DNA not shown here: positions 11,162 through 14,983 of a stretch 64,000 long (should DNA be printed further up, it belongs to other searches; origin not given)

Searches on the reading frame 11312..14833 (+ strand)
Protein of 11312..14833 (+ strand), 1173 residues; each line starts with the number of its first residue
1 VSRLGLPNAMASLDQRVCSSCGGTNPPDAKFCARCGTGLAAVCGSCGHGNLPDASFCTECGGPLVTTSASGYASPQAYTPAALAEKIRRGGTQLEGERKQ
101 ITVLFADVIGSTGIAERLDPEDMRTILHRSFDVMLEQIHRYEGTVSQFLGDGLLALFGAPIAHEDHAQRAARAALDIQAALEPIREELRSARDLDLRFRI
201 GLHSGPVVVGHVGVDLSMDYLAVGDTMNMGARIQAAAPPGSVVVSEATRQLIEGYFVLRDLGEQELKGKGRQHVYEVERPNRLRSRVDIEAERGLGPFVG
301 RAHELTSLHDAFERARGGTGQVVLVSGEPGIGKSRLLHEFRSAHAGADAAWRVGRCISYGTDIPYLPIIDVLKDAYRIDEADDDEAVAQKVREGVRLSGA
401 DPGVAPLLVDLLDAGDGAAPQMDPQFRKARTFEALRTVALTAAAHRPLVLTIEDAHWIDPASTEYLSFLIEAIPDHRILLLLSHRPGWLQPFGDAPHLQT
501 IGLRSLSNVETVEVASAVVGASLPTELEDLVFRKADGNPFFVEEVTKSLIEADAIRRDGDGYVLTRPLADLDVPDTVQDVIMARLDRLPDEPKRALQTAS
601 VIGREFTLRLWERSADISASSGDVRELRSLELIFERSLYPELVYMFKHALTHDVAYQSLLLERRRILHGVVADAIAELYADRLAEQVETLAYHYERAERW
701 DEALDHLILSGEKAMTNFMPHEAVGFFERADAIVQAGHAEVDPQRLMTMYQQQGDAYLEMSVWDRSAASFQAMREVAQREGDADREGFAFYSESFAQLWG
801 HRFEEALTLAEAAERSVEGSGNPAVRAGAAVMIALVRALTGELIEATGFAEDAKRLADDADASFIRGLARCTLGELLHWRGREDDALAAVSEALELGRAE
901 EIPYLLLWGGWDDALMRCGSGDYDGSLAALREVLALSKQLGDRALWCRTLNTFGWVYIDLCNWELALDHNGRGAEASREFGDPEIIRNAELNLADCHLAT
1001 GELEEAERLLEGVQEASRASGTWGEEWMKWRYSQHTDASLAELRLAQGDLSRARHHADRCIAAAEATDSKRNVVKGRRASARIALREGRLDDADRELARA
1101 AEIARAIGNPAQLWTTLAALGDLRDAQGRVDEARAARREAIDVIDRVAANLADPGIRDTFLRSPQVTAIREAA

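Call 45: search_protein_families(library=pfam, proteins=[window:11312-14833:+], max_evalue=0.0001)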
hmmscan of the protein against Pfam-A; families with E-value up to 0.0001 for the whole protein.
window:11312-14833:+ (1173 aa): 7 families
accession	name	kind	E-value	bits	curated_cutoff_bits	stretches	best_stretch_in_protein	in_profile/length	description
PF13191.12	AAA_16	-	1.3e-29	104.3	32.6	1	297-479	1-165/167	AAA ATPase domain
PF00211.25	Guanylate_cyc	-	7.4e-26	91.3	21.9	1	98-277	6-181/183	Adenylate and Guanylate cyclase catalytic domain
PF13424.12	TPR_12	-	4.2e-17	62.5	30.1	1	1081-1142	10-73/77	Tetratricopeptide repeat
PF17874.7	TPR_MalT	-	2.3e-15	57.2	45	2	836-1019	10-193/336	MalT-like TPR region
PF12773.13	DZR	-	4.9e-09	36.6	27.3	1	18-61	1-45/45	Double zinc ribbon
PF13240.11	Zn_Ribbon_1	-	1.8e-08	34.3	25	0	18-39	2-23/23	zinc-ribbon domain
PF07719.23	TPR_2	-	5e-06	26.7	27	0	871-896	5-30/34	Tetratricopeptide repeat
